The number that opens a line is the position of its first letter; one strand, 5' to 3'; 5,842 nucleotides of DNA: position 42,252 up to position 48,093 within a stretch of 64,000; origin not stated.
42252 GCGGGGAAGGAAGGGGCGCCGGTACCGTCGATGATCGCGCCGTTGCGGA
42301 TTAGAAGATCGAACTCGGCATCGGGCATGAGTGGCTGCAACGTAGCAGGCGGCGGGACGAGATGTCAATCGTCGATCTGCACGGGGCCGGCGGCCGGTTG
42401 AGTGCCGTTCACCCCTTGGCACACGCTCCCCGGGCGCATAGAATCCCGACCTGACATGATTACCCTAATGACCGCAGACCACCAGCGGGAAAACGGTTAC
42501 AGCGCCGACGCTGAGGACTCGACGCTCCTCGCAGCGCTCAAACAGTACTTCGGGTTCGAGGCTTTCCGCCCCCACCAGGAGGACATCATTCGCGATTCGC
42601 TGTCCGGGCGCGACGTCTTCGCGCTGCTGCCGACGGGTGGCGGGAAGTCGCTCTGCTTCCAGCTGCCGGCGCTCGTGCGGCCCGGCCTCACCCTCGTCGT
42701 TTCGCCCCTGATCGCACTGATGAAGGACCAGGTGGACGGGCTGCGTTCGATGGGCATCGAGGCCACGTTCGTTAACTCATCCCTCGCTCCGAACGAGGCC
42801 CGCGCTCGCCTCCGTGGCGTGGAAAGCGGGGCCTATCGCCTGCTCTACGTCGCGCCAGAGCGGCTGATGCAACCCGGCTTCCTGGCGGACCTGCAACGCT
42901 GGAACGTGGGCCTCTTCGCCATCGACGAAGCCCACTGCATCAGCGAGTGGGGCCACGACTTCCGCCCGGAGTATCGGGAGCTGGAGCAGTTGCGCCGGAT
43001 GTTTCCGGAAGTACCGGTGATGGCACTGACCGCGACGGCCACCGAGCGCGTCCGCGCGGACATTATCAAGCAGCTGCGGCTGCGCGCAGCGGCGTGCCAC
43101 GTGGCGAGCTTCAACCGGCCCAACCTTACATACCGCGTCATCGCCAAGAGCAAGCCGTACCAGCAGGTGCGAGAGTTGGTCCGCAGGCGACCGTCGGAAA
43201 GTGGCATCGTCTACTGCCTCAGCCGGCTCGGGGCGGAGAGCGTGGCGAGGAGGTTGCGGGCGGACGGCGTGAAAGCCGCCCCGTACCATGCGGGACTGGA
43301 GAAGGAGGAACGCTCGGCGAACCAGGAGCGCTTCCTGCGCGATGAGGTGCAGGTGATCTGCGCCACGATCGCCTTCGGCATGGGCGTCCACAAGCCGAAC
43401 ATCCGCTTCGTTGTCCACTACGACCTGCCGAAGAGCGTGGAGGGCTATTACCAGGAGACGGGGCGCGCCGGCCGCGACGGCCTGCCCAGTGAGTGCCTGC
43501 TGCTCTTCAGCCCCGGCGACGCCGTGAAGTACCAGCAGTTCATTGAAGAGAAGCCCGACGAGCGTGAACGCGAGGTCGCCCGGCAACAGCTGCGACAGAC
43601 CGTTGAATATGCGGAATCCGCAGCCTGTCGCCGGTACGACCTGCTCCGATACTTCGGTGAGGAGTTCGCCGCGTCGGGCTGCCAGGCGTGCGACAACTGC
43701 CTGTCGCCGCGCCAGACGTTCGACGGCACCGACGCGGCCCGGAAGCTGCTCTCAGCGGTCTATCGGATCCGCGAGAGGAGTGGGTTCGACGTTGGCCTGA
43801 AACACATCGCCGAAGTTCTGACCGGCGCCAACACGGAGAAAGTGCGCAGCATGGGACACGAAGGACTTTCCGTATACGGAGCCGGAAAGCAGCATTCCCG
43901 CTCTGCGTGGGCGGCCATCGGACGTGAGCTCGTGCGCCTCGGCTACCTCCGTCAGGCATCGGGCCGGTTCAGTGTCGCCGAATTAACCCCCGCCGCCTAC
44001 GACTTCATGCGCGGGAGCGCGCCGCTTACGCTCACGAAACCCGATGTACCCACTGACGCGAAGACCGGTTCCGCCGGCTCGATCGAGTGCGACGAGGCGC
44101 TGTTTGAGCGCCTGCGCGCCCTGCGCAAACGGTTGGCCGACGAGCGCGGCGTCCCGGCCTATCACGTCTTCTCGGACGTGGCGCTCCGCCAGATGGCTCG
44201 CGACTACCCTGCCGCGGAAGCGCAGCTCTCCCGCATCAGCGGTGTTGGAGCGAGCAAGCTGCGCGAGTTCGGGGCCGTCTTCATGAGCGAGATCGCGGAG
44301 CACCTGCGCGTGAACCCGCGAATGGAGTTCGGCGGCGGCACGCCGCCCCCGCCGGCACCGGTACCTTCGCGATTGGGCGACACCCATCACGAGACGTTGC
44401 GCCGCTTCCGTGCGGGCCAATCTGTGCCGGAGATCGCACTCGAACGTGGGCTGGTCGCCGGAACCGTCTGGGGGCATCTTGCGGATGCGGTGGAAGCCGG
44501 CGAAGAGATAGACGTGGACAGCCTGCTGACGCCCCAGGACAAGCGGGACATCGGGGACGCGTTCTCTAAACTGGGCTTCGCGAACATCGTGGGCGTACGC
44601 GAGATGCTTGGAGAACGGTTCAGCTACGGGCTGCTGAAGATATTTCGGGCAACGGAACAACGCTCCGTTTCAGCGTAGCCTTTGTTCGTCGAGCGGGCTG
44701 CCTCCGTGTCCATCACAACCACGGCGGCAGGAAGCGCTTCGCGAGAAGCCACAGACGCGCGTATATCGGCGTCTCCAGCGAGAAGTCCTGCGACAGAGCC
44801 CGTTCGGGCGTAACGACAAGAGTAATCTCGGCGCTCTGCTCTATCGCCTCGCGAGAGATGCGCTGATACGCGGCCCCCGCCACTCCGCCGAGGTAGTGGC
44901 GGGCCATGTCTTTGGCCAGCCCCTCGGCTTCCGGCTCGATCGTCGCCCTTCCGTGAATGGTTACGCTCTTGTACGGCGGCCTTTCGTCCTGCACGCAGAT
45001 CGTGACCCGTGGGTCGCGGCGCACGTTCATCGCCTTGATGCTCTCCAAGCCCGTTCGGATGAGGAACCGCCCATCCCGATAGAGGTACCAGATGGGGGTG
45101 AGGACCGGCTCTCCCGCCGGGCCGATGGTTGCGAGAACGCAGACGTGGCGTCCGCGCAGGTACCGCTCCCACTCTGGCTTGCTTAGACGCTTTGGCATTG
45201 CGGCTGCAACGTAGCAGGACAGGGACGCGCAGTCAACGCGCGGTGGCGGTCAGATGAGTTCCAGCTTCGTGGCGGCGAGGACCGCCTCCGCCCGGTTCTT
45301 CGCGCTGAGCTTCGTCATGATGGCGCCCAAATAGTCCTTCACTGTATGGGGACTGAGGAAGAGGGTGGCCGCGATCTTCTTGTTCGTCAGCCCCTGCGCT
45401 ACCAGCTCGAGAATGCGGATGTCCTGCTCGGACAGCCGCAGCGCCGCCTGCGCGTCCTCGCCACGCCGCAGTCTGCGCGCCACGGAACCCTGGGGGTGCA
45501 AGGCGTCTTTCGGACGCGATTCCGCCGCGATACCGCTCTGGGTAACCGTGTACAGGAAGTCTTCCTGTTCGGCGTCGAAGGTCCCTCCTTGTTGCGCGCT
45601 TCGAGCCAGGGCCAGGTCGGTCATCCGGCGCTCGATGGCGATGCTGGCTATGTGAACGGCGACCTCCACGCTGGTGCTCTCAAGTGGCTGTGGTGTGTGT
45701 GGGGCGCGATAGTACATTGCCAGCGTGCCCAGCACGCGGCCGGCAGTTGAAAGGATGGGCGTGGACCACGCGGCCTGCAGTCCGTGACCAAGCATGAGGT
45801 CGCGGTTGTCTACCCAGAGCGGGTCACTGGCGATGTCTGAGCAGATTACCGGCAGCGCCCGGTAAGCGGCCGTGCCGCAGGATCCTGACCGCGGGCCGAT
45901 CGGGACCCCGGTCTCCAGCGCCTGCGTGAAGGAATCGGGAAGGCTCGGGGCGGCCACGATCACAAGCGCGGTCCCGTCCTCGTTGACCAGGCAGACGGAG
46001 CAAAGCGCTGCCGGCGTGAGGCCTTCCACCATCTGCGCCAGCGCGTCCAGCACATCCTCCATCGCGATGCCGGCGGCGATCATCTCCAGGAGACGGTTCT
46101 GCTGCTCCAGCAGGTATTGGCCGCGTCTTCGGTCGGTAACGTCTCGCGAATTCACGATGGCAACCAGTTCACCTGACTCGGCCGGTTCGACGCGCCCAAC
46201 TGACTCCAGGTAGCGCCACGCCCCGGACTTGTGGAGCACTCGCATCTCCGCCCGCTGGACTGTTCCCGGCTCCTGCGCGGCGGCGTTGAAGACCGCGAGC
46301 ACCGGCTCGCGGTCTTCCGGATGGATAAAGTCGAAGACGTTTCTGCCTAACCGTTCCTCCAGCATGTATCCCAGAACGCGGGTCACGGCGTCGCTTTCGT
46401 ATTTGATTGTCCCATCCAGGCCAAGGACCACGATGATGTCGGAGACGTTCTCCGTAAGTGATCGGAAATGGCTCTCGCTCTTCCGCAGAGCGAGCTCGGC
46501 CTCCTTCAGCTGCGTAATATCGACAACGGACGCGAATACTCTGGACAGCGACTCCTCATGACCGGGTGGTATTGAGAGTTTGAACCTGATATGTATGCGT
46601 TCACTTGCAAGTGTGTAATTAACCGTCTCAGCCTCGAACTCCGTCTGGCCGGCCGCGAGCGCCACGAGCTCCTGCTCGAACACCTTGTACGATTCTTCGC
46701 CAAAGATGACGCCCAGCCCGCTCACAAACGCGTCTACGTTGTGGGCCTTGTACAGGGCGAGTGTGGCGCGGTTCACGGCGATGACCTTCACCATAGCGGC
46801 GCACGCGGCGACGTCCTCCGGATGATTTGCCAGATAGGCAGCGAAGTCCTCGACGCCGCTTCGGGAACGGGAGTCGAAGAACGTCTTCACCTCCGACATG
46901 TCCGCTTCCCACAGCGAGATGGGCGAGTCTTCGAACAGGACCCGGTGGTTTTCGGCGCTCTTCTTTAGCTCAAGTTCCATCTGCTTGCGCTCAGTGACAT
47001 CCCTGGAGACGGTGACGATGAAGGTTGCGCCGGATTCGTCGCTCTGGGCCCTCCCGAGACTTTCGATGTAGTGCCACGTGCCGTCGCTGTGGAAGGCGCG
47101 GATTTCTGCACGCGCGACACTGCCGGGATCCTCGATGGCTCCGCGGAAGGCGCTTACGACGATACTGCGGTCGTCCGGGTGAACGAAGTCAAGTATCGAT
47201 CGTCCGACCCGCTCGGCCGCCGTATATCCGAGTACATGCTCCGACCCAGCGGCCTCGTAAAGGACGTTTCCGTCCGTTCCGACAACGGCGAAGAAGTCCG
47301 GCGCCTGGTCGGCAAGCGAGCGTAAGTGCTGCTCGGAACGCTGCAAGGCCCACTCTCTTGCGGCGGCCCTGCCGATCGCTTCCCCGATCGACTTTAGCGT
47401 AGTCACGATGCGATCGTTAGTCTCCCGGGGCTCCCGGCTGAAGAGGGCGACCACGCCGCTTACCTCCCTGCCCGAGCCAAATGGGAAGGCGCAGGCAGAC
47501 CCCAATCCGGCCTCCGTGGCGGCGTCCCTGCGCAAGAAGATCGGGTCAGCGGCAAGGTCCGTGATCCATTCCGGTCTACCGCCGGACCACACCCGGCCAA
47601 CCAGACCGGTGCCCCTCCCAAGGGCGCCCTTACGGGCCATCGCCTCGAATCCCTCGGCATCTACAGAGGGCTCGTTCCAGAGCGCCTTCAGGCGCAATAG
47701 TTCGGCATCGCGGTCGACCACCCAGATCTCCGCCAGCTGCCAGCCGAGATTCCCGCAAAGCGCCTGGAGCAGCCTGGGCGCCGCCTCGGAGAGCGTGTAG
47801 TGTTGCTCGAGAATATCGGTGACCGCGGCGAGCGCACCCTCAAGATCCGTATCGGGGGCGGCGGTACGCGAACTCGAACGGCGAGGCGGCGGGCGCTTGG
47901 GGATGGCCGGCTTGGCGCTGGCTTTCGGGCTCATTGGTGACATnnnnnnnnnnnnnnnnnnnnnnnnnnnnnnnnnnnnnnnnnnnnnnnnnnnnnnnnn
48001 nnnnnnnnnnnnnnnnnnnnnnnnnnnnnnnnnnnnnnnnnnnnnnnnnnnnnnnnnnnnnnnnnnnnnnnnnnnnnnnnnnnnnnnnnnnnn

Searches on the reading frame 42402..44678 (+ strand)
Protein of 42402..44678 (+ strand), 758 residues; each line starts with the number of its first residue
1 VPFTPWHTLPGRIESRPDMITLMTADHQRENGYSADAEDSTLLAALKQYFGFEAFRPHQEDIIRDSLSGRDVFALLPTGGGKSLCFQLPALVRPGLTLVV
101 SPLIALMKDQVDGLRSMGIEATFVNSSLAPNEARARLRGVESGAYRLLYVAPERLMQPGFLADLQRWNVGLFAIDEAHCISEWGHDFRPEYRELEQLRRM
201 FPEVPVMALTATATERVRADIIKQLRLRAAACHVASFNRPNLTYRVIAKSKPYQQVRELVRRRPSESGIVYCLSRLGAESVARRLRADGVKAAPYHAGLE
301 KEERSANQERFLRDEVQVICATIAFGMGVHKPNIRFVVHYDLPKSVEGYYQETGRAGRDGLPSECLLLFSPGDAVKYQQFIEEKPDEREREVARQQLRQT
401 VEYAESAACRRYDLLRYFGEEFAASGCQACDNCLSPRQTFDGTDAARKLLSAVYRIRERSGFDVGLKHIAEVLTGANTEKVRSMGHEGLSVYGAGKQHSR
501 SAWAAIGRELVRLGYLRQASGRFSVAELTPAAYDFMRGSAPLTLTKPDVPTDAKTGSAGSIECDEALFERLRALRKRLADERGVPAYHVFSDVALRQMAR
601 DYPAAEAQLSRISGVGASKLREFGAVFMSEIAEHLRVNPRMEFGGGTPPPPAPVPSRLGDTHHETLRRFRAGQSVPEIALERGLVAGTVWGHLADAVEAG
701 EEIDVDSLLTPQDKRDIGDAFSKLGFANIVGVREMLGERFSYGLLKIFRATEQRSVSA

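Call 38: search_protein_families(library=pfam, proteins=[window:42402-44678:+], max_evalue=0.00001)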
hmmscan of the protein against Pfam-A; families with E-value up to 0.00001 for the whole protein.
window:42402-44678:+ (758 aa): 6 families
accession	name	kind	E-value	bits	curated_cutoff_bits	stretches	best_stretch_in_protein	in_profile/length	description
PF09382.16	RQC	-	5.2e-30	104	23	1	436-548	1-109/114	RQC domain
PF00270.35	DEAD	-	3.1e-26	92.5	26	1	56-217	1-164/167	DEAD/DEAH box helicase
PF14493.12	HTH_40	-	7.6e-20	71.4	27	1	661-749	1-89/89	Helix-turn-helix domain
PF00570.28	HRDC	-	9e-20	70.8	23.8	1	564-631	1-68/68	HRDC domain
PF00271.37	Helicase_C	-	5.7e-19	68.8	23.5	1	254-360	4-110/110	Helicase conserved C-terminal domain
PF16124.10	RecQ_Zn_bind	-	2e-17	64.1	25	1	371-434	1-66/66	RecQ zinc-binding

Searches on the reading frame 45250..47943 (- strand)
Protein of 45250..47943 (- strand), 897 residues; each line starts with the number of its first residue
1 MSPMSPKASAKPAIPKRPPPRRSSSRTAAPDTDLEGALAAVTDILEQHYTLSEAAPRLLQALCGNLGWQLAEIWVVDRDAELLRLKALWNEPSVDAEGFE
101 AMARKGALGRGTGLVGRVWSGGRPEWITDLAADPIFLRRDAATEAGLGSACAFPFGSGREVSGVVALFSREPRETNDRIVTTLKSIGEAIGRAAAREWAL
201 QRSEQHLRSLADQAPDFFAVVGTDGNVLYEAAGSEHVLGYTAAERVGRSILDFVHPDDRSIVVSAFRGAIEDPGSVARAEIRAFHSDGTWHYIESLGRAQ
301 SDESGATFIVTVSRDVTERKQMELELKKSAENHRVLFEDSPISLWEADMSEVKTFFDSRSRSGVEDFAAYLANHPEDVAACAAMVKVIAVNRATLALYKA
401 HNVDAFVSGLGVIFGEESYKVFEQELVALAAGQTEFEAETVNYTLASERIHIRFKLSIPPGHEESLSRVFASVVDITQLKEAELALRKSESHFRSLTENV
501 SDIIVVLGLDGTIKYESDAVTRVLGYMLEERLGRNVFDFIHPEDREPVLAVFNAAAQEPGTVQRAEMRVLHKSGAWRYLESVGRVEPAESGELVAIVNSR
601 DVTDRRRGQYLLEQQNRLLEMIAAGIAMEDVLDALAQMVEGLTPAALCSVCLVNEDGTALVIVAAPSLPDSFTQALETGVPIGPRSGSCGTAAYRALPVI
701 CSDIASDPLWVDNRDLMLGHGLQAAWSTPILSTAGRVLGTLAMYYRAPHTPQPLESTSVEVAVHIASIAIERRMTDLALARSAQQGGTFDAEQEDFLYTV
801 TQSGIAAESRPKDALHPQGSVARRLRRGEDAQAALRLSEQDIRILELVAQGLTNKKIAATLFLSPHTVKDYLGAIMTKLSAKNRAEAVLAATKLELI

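Call 38: search_protein_families(library=pfam, proteins=[window:45250-47943:-], max_evalue=0.00001)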
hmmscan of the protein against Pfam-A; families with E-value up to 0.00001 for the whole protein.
window:45250-47943:- (897 aa): 8 families
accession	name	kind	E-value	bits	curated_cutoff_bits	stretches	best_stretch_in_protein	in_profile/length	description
PF08447.18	PAS_3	-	3.6e-29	101.3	25.6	2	517-596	5-85/89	PAS fold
PF13185.12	GAF_2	-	4.9e-29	101.7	28.6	2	50-193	3-134/136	GAF domain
PF08448.16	PAS_4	-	2.7e-23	82.7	23.1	2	212-321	2-110/110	PAS fold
PF01590.32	GAF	-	1.1e-20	74.9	22.4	1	628-768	2-131/133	GAF domain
PF00196.25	GerE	-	1.8e-16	60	23.5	1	837-890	3-56/57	Bacterial regulatory proteins, luxR family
PF00989.32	PAS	-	8.8e-16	58.4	22.6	2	492-571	2-81/113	PAS fold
PF13426.13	PAS_9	-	2e-14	54.1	27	1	502-604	2-103/103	PAS domain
PF13492.12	GAF_3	-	2e-10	41.6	27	0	58-195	9-128/129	GAF domain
